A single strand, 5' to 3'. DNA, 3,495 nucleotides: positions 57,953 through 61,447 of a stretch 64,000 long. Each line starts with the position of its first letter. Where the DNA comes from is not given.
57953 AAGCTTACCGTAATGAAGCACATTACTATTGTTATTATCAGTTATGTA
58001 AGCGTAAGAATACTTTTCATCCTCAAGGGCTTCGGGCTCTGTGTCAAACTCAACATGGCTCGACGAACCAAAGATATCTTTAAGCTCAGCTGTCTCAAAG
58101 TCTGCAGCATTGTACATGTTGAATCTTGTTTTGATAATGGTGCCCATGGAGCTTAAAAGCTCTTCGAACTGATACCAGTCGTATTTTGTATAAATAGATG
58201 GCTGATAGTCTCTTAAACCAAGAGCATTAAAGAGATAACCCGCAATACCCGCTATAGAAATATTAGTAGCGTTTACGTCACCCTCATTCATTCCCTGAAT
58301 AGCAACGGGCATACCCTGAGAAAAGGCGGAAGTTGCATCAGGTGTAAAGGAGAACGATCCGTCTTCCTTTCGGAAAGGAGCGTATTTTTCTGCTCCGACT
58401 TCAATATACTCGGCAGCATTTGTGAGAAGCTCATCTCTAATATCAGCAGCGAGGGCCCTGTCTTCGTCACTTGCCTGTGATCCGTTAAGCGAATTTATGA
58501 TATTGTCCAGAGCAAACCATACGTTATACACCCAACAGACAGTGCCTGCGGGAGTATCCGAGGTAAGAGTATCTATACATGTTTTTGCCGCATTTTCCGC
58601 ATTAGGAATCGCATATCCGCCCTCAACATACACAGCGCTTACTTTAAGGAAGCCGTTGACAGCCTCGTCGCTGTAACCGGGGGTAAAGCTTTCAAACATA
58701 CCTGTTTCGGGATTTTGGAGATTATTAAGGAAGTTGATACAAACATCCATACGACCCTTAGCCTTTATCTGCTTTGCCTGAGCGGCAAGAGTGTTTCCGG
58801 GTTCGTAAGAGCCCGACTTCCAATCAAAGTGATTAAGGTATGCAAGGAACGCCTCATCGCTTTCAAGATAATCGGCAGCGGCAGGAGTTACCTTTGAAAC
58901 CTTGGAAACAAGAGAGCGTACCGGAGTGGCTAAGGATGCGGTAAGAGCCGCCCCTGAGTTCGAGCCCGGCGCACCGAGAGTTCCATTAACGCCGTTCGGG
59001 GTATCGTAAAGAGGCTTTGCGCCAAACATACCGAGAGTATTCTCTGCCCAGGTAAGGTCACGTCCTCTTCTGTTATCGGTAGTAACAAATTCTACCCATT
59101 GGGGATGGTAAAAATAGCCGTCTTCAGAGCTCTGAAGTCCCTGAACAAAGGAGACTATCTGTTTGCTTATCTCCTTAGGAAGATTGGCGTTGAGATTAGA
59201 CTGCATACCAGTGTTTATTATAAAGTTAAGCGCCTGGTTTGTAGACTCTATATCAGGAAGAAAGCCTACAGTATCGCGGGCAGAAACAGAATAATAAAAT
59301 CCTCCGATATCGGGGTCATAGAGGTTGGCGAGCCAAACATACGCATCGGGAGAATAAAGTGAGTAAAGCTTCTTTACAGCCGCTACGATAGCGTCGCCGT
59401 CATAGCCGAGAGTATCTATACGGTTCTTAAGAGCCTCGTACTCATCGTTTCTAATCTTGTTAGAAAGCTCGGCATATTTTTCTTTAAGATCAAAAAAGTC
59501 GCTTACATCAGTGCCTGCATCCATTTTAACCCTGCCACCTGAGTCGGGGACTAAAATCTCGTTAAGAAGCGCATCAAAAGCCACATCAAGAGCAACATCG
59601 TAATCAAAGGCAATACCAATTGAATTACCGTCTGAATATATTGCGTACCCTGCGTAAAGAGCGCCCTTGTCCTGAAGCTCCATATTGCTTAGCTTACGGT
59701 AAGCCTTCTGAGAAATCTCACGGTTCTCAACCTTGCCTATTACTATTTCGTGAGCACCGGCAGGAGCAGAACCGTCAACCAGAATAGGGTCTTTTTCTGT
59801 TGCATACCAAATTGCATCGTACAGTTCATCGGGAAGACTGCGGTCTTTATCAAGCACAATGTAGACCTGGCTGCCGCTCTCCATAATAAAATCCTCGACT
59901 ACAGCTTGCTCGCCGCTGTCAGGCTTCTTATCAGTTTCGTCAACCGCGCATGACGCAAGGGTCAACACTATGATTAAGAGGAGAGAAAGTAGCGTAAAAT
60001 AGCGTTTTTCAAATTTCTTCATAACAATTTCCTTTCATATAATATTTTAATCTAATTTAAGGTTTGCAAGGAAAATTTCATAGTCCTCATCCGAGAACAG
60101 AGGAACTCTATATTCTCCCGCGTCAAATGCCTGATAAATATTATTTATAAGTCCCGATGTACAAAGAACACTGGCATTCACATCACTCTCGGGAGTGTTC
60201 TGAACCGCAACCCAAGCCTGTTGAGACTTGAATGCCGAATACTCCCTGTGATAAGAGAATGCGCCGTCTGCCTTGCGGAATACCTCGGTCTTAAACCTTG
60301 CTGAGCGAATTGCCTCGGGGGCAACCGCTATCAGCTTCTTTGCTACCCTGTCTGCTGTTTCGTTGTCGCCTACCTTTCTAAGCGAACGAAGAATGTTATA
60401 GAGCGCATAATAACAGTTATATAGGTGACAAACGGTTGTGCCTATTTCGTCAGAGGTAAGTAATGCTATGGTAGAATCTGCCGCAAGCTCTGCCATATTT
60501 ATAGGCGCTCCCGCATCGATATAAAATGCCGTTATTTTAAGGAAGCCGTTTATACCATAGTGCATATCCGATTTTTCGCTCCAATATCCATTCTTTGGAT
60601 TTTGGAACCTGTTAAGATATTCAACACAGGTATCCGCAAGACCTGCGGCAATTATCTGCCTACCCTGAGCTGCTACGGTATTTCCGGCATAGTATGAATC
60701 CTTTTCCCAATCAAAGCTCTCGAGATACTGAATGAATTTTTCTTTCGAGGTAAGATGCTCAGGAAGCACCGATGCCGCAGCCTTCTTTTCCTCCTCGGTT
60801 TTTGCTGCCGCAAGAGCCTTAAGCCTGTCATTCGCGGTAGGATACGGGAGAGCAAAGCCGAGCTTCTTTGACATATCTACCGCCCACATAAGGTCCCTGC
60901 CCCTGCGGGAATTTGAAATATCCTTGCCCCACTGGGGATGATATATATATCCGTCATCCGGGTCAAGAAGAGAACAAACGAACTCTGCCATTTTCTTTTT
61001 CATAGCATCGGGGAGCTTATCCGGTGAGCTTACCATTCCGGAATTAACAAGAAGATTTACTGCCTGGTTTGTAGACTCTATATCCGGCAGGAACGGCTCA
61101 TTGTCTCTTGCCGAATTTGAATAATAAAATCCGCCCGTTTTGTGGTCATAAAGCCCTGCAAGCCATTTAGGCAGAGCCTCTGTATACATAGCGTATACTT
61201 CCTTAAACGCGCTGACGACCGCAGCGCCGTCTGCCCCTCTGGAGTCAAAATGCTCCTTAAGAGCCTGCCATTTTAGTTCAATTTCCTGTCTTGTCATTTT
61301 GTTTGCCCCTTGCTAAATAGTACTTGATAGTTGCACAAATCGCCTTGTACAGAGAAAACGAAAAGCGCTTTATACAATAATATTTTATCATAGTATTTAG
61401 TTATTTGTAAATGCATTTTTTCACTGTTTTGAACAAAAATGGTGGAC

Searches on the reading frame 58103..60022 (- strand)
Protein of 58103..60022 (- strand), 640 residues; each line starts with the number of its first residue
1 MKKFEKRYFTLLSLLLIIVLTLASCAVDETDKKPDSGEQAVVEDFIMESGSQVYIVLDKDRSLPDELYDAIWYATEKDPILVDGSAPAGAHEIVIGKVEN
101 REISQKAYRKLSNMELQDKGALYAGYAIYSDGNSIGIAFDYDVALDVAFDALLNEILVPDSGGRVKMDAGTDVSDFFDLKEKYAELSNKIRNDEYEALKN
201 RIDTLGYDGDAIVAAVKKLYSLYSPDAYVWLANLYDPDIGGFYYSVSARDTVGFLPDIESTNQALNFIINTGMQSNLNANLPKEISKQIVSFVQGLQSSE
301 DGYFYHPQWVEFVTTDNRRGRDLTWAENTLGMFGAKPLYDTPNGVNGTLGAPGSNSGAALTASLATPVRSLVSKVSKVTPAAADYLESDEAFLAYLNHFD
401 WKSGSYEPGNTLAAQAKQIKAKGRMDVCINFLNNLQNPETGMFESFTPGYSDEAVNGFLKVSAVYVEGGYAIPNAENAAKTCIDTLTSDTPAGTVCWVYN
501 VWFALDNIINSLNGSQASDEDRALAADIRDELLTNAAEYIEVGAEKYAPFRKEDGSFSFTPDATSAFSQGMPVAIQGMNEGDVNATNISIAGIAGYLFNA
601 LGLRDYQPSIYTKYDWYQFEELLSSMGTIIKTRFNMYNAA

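Call 45: find_homologous_proteins(query=window:58103-60022:-, max_evalue=0.001)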
Query window:58103-60022:- (640 aa): 337 proteins with E <= 0.001 among 8000 candidates; the best 120 are listed.
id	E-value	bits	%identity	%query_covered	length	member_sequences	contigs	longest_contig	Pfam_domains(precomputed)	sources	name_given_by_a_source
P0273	3.5e-152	526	46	98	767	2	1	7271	-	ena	-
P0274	1.5e-151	524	46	93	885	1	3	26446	-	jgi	-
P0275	1.5e-146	508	45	97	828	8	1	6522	-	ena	-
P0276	2.3e-144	500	45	97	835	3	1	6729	-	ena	-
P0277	7.3e-132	459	48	80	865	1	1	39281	-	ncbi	-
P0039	4.4e-120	420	36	67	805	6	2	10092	-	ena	-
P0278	1.2e-119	419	44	82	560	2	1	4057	-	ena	-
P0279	7.3e-118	413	49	68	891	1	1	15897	-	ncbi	-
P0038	1.2e-115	406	35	65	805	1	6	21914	-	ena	-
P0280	1.0e-114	403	50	68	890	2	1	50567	-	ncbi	-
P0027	1.9e-113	398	37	62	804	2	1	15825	-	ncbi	-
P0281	2.5e-107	378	49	68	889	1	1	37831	-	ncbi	-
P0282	1.6e-104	369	46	69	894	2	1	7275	-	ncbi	-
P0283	7.8e-102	360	40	84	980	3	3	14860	PF09479.17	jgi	-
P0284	1.9e-97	345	38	95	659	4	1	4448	-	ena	-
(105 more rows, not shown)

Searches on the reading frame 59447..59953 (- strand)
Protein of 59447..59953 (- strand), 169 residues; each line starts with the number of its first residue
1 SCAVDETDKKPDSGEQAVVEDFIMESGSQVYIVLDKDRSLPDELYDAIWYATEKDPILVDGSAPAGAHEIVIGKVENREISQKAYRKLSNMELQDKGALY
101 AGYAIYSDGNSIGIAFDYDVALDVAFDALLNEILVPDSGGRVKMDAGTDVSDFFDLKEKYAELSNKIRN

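Call 52: predict_structure(alignment_id=A4)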
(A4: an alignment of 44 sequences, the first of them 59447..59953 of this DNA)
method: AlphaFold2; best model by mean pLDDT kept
length: 169 residues; sequences in the alignment: 44
mean_pLDDT: 88.6   pTM: 0.81
mean pLDDT of the five models: 88.6, 87.7, 87.4, 87.2, 86.9
residues with pLDDT >= 90: 125; 70-90: 21; 50-70: 20; < 50: 3
segments of 3 or more residues with pLDDT < 50: none
pLDDT, mean of each block of 10 residues (from residue 1): 60 54 93 90 96 96 94 96 96 77 96 96 96 92 91 93 91
secondary structure, 60 per line:
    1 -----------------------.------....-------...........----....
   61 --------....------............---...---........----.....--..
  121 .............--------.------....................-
elements in order: E31-34 H42-52 E57-60 E69-72 H79-90 E100-107 E112-116 H119-133 E149-155 H156-168

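Call 54: fold_search(model_id=the predicted structure, library=pdb)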
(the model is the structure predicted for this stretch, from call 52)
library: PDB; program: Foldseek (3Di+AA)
matches with E <= 10: 345; with E <= 0.001: 1
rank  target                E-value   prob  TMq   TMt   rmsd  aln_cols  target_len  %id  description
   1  6q63_A                4.0e-04  1.00  0.41  0.10   8.3       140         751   16  BT0459 (released 2019-05-08)
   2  3sur                  3.5e-03  0.96  0.36  0.14   9.1       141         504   11  Crystal structure of beta-hexosaminidase from Paenibacillus sp. TS12 in complex with NAG-thiazoline. (released 2012-06-06)
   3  7lby_B                4.5e-03  0.66  0.30  0.10  18.0       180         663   14  Bacterial cellulose synthase BcsB with polyalanine BcsA model (released 2021-03-24)
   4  8pxu_C                5.8e-03  0.99  0.42  0.13   6.6       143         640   15  Targeting extended blood antigens by Akkermansia muciniphila enzymes unveils a missing link for generating universal d (released 2024-02-28)
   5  3gh7                  6.2e-03  0.98  0.41  0.16   7.0       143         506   13  Crystal structure of beta-hexosaminidase from Paenibacillus sp. TS12 in complex with GalNAc (released 2009-07-07)
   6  8pxt_C                7.0e-03  0.99  0.44  0.14   6.5       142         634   15  Targeting extended blood antigens by Akkermansia muciniphila enzymes unveils a missing link for generating universal d (released 2024-02-28)
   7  3gh4                  7.0e-03  0.95  0.36  0.14   9.8       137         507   12  Crystal structure of beta-hexosaminidase from Paenibacillus sp. TS12 (released 2009-07-07)
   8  6pv4_C                7.5e-03  0.94  0.39  0.14   6.5       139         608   14  Structure of CpGH84A (released 2019-09-11)
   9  1gql_B                8.0e-03  0.96  0.39  0.12   6.0       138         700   16  Structure of Pseudomonas cellulosa alpha-D-glucuronidase complexed with glucuronic acid and xylotriose (released 2002-09-26)
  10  6pwi_A                1.0e-02  0.98  0.43  0.15   5.3       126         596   13  Structure of CpGH84D (released 2019-09-11)
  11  8pxv_B                1.2e-02  0.99  0.45  0.15   5.0       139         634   16  Targeting extended blood antigens by Akkermansia muciniphila enzymes unveils a missing link for generating universal d (released 2024-02-28)
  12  1gql_A                1.2e-02  0.93  0.39  0.12   6.0       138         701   16  Structure of Pseudomonas cellulosa alpha-D-glucuronidase complexed with glucuronic acid and xylotriose (released 2002-09-26)
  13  6pv4_B                1.5e-02  0.96  0.43  0.15   4.9       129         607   12  Structure of CpGH84A (released 2019-09-11)
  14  6pv4_A                1.7e-02  0.94  0.43  0.15   4.6       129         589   12  Structure of CpGH84A (released 2019-09-11)
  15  4zmh_B                1.9e-02  0.99  0.52  0.12   6.0       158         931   15  Crystal structure of a five-domain GH115 alpha-Glucuronidase from the Marine Bacterium Saccharophagus degradans 2-40T (released 2016-05-04)
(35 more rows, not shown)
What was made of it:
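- On Glyco_hydro_20b-like N-terminal accessory domain: Top Foldseek hits are the N-domains of GH20, GH84, GH67 and GH115 (E 4e-4 to 2e-2, TMq 0.36-0.52, call 54).
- Closest known: N-terminal accessory domain of GH20, GH84, GH67 and GH115 enzymes. Same: The long-form N-domain matches this fold (call 54) and occupies the same position, directly N-terminal to the presumed catalytic domain.
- The GH20b-like N-domain is known in front of catalytic domains (call 54).
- Tried and rejected: The fold-level test later succeeded (call 54).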

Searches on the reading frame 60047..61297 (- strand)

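Call 6: search_protein_families(library=pfam, proteins=[window:60047-61297:-], max_evalue=0.1)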
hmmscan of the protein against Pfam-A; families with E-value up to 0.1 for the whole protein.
window:60047-61297:- (416 aa): 0 families

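Call 7: search_protein_families(library=ncbifam, proteins=[window:60047-61297:-], max_evalue=0.1)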
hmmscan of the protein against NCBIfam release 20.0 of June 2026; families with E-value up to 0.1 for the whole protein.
window:60047-61297:- (416 aa): 1 family
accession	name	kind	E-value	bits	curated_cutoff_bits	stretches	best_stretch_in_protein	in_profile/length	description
NF008117.0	PRK10864.1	equivalog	0.0082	15.4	267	1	216-303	189-272/344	tRNA/rRNA methyltransferase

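Call 59: search_protein_families(library=padloc, proteins=[window:60047-61297:-], max_evalue=0.01)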
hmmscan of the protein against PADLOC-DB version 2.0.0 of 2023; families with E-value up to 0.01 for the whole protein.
window:60047-61297:- (416 aa): 0 families
